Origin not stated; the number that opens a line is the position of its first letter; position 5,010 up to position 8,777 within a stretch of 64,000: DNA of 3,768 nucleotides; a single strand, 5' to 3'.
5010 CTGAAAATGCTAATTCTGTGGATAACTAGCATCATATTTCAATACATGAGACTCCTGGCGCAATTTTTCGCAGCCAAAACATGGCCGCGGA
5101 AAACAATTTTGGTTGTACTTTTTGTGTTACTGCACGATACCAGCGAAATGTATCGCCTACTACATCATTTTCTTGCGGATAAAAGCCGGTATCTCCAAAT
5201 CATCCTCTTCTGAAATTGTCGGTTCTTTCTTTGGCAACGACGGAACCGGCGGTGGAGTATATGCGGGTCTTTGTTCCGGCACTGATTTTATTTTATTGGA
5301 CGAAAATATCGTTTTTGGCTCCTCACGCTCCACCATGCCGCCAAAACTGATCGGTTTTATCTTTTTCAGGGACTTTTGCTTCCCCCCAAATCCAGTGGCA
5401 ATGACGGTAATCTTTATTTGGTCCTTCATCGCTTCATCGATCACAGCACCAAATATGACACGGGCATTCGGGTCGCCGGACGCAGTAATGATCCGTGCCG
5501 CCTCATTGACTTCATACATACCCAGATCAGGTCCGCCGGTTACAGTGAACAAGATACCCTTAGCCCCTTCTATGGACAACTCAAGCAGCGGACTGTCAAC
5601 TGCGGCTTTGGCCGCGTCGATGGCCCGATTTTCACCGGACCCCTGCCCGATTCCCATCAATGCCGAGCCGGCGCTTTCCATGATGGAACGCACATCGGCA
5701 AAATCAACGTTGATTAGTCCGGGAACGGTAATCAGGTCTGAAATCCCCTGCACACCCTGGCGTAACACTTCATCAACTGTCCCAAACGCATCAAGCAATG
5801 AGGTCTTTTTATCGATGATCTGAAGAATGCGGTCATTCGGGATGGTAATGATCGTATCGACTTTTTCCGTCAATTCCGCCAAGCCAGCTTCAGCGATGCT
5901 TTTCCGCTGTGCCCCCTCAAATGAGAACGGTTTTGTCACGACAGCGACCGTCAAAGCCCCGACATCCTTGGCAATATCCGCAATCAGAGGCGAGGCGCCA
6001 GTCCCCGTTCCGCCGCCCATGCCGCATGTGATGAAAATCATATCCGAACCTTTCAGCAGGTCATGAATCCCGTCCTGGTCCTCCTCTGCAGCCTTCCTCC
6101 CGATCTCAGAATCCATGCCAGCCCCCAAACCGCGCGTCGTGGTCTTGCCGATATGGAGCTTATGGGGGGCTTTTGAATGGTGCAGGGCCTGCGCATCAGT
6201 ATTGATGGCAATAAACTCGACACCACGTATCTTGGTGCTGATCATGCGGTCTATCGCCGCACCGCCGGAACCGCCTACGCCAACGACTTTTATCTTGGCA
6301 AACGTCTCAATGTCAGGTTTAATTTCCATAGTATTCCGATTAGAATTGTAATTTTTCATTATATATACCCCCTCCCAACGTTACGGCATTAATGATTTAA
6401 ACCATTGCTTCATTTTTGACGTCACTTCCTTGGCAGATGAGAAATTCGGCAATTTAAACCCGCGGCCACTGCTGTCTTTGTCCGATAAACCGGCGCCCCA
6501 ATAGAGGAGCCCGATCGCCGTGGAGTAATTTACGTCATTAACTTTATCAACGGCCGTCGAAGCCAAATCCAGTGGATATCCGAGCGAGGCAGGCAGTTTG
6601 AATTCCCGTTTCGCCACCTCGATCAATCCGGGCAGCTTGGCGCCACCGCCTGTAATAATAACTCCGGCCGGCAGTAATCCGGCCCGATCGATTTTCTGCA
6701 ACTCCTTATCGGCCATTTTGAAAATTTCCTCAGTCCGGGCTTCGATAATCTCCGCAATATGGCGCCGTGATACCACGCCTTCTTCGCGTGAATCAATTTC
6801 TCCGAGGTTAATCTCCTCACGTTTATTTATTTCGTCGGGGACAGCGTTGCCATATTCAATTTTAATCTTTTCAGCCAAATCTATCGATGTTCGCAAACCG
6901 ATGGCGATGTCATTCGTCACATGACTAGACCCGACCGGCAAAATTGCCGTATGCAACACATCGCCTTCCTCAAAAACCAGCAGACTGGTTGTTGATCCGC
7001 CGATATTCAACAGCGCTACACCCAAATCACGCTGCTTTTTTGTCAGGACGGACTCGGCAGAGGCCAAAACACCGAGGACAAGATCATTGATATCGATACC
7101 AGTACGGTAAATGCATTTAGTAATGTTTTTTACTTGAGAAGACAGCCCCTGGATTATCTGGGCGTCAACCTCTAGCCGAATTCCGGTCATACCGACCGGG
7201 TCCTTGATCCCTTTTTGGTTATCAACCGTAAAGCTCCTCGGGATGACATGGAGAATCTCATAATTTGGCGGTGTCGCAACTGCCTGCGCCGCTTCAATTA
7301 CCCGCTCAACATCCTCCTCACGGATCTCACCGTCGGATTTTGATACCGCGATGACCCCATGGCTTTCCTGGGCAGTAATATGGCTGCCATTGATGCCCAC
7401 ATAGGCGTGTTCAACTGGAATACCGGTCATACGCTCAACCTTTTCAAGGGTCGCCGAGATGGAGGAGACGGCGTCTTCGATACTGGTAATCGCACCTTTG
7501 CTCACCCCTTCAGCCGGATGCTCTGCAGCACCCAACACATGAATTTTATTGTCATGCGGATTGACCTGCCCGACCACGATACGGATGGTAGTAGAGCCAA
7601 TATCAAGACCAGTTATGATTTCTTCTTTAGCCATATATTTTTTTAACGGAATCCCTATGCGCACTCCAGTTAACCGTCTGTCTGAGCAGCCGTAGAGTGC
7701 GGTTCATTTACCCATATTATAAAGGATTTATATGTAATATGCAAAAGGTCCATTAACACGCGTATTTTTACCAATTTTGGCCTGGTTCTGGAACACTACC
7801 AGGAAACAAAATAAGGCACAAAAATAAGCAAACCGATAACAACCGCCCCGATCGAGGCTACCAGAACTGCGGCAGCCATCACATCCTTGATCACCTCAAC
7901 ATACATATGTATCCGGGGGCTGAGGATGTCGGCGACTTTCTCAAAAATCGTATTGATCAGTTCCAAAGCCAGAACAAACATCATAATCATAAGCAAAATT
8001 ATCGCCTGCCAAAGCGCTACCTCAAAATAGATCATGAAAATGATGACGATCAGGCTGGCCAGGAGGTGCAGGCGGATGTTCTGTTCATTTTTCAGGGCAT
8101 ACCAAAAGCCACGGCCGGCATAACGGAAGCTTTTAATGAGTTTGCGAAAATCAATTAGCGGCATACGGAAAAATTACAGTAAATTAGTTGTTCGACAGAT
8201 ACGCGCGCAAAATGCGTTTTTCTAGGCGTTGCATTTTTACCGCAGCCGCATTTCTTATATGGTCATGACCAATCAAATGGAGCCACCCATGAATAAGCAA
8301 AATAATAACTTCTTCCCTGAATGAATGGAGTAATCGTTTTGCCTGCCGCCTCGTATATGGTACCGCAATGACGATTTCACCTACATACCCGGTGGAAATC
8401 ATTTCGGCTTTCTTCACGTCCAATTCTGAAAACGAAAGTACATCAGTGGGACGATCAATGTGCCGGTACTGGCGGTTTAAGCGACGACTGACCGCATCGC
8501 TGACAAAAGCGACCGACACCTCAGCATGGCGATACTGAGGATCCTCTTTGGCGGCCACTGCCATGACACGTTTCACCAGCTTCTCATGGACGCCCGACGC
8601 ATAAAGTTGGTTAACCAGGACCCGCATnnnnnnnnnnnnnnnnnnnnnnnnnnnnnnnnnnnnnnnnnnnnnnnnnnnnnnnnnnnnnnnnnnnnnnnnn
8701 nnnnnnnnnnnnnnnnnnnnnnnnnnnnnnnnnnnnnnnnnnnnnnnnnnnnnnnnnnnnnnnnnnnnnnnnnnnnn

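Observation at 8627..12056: Co-oriented trio of surface proteins downstream of the giant gene: Ig-like secreted protein plus two TM-anchored proteins with thrombospondin-type-3 Ca-binding repeats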

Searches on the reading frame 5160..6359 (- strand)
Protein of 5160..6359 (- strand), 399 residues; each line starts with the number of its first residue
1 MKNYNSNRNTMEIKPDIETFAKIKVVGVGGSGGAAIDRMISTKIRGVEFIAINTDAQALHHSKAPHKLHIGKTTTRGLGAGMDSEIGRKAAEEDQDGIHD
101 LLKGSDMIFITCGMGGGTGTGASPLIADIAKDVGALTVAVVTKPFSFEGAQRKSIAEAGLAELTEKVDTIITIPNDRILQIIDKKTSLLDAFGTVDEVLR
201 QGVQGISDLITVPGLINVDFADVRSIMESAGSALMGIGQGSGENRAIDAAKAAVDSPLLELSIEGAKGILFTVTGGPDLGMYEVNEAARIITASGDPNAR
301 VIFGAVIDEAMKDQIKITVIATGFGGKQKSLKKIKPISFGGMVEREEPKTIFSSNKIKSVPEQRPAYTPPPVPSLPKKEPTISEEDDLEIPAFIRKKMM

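Call 7: search_protein_families(library=pfam, proteins=[window:5160-6359:-], max_evalue=0.01)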
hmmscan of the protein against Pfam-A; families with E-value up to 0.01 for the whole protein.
window:5160-6359:- (399 aa): 2 families
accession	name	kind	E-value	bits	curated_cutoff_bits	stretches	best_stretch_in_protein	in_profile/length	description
PF00091.31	Tubulin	-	6.3e-49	167.3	33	1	22-183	1-190/190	Tubulin/FtsZ family, GTPase domain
PF12327.13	FtsZ_C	-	6.5e-34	116.6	27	1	231-324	1-94/95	FtsZ family, C-terminal domain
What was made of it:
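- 5160..6359 (-): ftsZ, with a canonical C-terminal peptide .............. Pfam Tubulin and FtsZ_C (call 7).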

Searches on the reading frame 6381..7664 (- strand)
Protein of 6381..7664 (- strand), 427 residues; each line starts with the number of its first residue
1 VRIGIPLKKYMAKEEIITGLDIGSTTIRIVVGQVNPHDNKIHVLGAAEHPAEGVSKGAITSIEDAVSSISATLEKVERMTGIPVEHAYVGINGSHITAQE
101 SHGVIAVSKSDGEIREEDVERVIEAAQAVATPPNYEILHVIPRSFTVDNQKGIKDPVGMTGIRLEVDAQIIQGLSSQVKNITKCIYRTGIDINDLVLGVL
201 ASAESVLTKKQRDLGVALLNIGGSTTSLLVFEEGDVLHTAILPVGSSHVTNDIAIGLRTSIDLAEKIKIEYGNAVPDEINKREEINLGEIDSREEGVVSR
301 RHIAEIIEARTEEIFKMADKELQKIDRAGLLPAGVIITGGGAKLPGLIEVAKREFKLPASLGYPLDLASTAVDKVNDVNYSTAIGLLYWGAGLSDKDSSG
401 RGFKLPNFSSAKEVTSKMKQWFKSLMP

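Call 7: search_protein_families(library=pfam, proteins=[window:6381-7664:-], max_evalue=0.01)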
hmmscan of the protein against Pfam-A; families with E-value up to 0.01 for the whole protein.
window:6381-7664:- (427 aa): 6 families
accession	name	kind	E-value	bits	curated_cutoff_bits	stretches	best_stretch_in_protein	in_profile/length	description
PF14450.12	FtsA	-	1e-38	133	31.8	2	217-385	1-127/127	Cell division protein FtsA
PF02491.25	SHS2_FTSA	-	5.6e-31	107.2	25.4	1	93-171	1-78/79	SHS2 domain inserted in FTSA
PF06723.19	MreB_Mbl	-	2.6e-09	36.8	27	1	216-361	147-303/327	MreB/Mbl protein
PF11104.14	PilM_2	-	5.1e-08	32.7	27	1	202-270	168-236/340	Type IV pilus assembly protein PilM;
PF06277.17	EutA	-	0.0014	18.1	27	1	197-255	128-184/475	Ethanolamine utilisation protein EutA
PF21522.3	MreB-like_C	-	0.0026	18.8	27.8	1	219-344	2-116/123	Archaeal actin homologue MreB-like, C-terminal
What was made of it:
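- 6381..7664 (-): ftsA (the likely true start is the ATG at 7634). Pfam FtsA and SHS2 (call 7).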

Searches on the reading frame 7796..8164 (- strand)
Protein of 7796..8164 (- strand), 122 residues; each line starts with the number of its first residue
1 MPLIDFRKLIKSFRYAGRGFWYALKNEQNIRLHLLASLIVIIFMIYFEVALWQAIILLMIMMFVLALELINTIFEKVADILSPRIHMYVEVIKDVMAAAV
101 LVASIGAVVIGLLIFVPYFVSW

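Call 7: search_protein_families(library=pfam, proteins=[window:7796-8164:-], max_evalue=0.01)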
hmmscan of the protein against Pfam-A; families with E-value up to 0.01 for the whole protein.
window:7796-8164:- (122 aa): 1 family
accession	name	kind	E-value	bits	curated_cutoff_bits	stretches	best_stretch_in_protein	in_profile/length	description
PF01219.24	DAGK_prokar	-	2.6e-28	98.3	22.3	1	14-115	1-102/102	Prokaryotic diacylglycerol kinase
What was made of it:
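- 7796..8164 (-): dgkA. PF01219 E=2.6e-28 (call 7).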

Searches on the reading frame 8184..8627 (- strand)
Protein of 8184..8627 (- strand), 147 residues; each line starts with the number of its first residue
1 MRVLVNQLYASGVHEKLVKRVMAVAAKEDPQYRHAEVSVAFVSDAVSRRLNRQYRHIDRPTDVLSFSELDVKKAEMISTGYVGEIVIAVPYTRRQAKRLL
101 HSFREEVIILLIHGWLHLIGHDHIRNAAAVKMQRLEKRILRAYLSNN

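Call 7: search_protein_families(library=pfam, proteins=[window:8184-8627:-], max_evalue=0.01)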
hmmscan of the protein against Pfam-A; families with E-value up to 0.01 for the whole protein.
window:8184-8627:- (147 aa): 1 family
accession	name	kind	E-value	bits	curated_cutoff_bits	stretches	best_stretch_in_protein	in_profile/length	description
PF02130.23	YbeY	-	3.1e-34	118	25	1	15-142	8-128/129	Endoribonuclease YbeY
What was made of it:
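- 8184..8627 (-): ybeY. It appears translationally coupled to the 385-aa gene. PF02130 E=3e-34 (call 7).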
